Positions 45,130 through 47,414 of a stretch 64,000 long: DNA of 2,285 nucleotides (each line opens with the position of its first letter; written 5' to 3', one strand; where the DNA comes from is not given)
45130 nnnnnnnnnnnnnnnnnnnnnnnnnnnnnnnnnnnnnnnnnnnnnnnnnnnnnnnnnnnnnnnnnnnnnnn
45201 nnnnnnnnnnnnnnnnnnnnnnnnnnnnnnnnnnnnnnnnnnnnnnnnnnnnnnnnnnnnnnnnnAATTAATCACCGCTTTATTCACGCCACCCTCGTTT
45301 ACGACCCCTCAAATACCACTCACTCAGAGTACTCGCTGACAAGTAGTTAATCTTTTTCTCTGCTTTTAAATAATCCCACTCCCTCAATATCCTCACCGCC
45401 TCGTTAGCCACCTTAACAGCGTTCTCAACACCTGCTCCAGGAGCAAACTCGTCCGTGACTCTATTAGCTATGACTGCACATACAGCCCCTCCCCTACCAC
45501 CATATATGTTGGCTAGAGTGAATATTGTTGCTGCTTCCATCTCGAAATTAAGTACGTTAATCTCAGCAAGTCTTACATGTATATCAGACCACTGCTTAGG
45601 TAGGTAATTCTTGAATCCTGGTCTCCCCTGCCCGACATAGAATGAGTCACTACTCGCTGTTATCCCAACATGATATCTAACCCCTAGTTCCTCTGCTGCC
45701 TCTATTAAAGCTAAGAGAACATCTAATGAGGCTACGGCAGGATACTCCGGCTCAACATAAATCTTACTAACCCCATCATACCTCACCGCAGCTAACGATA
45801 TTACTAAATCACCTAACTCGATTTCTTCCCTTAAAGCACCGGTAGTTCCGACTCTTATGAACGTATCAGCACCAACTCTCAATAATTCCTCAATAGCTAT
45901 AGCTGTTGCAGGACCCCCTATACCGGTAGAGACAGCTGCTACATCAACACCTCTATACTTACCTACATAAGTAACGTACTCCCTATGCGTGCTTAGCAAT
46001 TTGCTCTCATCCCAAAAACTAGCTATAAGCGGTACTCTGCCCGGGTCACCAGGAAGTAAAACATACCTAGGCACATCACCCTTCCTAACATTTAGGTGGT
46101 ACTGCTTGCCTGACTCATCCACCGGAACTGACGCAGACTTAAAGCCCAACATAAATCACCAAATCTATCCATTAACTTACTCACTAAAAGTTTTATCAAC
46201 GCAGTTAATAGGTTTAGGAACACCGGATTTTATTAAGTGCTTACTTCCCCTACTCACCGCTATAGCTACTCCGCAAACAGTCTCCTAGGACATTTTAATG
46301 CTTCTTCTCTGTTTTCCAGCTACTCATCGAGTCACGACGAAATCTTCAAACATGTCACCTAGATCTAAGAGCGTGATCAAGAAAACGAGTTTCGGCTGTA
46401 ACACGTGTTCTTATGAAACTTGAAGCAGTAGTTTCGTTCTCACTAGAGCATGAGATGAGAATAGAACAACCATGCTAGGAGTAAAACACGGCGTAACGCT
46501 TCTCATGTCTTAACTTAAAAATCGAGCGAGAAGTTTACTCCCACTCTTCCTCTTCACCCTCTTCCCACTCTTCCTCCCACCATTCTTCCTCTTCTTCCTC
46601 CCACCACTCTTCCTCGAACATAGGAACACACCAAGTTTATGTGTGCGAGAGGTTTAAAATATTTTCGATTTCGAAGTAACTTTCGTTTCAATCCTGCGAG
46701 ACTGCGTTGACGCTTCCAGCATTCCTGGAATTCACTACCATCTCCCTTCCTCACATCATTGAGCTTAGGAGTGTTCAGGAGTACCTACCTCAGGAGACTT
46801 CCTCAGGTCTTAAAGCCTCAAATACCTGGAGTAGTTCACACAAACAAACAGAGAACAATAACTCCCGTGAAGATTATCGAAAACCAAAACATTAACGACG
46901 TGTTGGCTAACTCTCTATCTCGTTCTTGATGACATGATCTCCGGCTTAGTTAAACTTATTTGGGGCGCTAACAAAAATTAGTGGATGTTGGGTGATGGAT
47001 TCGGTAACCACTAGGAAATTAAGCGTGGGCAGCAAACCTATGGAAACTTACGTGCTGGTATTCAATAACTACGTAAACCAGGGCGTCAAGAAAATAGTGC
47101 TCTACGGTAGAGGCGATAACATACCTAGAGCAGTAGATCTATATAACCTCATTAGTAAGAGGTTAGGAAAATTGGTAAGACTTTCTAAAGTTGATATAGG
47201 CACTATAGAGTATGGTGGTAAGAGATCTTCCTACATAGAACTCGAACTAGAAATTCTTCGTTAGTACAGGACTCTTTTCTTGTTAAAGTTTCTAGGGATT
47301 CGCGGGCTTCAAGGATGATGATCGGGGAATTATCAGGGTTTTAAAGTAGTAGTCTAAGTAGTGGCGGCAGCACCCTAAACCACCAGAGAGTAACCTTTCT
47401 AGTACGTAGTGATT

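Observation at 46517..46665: Self-contained micro-gene for a 28-aa Glu/Trp peptide on an 82-nt G-free tract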

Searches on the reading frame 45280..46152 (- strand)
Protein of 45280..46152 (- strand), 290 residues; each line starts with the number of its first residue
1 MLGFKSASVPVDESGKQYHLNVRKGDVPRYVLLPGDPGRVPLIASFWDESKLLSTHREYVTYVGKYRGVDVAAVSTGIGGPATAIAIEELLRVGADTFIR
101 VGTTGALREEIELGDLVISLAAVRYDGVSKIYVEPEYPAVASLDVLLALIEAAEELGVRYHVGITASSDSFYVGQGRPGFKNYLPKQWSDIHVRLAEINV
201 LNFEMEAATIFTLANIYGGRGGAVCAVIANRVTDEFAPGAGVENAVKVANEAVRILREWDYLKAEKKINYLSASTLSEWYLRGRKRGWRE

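Call 7: find_encoding_contigs(protein=window:45280-46152:-, flank=3000, max_places=6)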
Protein window:45280-46152:- (290 aa): no gene with exactly this product is on record in the collection.

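Call 9: find_related_loci(query=window:45280-46152:-, collection=genome_contigs, flank=4000)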
Query window:45280-46152:- (290 aa) in genome_contigs; peptide patterns used: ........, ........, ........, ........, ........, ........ (x = any residue, [..] = any of these).
288 stretches matched a pattern; 239 encode a relative of the query (tblastn E <= 1e-3); the best 80 are kept; 80 distinct loci.
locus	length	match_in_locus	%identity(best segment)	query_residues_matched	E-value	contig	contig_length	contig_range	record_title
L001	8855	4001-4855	95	2-286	0e+0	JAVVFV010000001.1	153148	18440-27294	MAG: Candidatus Zestomicrobium tamdykulense isolate TW002 NG-25459_Tamdykul_water_contig_8, whole genome shotgun sequenc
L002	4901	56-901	89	4-285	9e-173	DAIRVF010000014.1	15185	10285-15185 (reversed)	MAG TPA_asm: Zestosphaera sp. isolate CTOTU25733 NODE_192_length_15185_cov_6.540648, whole genome shotgun sequence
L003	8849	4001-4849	88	4-286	2e-170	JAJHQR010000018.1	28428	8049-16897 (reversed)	MAG: Desulfurococcaceae archaeon isolate Bin S26 scaffold_310_c1, whole genome shotgun sequence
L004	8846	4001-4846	88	4-285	5e-170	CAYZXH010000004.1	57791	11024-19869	MAG TPA_asm: uncultured Desulfurococcaceae archaeon isolate SRP104967_co1_17 genome assembly, contig: NODE_140_length_57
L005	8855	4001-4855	79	2-286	2e-155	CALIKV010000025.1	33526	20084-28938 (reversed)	MAG: uncultured Sulfolobales archaeon isolate S1_Bin_MAXBIN__196_sub_1 genome assembly, contig: c_000001882021, whole ge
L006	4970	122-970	80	2-284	2e-155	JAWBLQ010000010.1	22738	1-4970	MAG: Zestosphaera sp. isolate GXS_201912_bins_69 GXS_201912_bins_69_scaffold_10, whole genome shotgun sequence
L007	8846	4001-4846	89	4-285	1e-170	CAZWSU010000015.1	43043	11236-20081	MAG TPA_asm: uncultured Desulfurococcaceae archaeon isolate binchicken_co25_45 genome assembly, contig: k141_129769, who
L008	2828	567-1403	74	4-282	2e-145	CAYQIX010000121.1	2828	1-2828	MAG TPA_asm: uncultured Desulfurococcaceae archaeon isolate binchicken_co6_527 genome assembly, contig: NODE_51363_lengt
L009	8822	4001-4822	74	5-278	7e-138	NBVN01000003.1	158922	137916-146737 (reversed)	MAG: Zestosphaera tikiterensis isolate NZ3 Iph_new_9, whole genome shotgun sequence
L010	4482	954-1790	73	4-282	3e-139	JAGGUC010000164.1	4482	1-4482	MAG: Desulfurococcales archaeon isolate AUK064 PB_MBMC_018_c_000000000052, whole genome shotgun sequence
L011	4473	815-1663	73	4-286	8e-139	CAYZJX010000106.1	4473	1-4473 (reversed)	MAG TPA_asm: uncultured Desulfurococcaceae archaeon isolate binchicken_co6_186 genome assembly, contig: NODE_26664_lengt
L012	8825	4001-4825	75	4-278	2e-136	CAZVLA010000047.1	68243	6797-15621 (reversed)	MAG TPA_asm: uncultured Desulfurococcaceae archaeon isolate binchicken_co219_376 genome assembly, contig: k141_1248474,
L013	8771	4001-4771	78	4-260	7e-136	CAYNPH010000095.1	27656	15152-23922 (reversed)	MAG TPA_asm: uncultured Desulfurococcaceae archaeon isolate binchicken_co219_317 genome assembly, contig: k141_1294528,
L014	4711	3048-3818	77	4-260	2e-137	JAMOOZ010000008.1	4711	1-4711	MAG: Desulfurococcales archaeon isolate 4559-240_maxbin2_scaf2bin.156 4559-240_scaffold_10856_c1, whole genome shotgun s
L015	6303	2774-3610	73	4-282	5e-136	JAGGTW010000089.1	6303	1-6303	MAG: Desulfurococcales archaeon isolate AUK058 PB_MBMC_012_c_000000000059, whole genome shotgun sequence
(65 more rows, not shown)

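Call 31: search_protein_families(library=pfam, proteins=[window:45280-46152:-])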
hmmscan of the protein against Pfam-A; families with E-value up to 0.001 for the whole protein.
window:45280-46152:- (290 aa): 1 family
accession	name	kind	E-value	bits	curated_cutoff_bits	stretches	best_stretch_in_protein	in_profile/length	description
PF01048.26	PNP_UDP_1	-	5.7e-39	134.3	25.1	1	29-250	1-218/233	Phosphorylase superfamily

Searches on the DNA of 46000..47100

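Call 8: search_rna_families(source=window, start=46000, end=47100, threshold=evalue, max_evalue=10)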
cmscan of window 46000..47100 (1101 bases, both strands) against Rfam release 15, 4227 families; matches with E-value up to 10: 5.
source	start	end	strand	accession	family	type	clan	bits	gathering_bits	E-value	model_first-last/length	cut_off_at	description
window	46444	46593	-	RF04032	MIR2912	Gene; miRNA;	-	16.8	54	2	1-156/156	no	MIR2912 microRNA precursor family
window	46685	46716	-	RF01322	CRISPR-DR9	Gene; CRISPR;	-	16.5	45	1.9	1-37/37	no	CRISPR RNA direct repeat element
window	46730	46852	-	RF02204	WT1-AS_2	Gene; lncRNA;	-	16.3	45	1.6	1-137/137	no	WT1 antisense RNA conserved region 2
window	46868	46957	-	RF03318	mir-2208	Gene; miRNA;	-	15.2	70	8.1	1-61/61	no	mir-2208 microRNA precursor family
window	46377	46459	-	RF02722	sca_ncR27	Gene; snRNA; snoRNA; scaRNA;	-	15.1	91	9.4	1-83/83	no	Small Cajal body specific RNA ncR27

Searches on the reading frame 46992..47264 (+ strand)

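Call 31: search_protein_families(library=pfam, proteins=[window:46992-47264:+])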
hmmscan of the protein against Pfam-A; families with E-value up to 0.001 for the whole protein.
window:46992-47264:+ (90 aa): 1 family
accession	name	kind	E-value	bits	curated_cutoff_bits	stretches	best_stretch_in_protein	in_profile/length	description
PF01918.27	Alba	-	7.2e-11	42.1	25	1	11-70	4-65/66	Alba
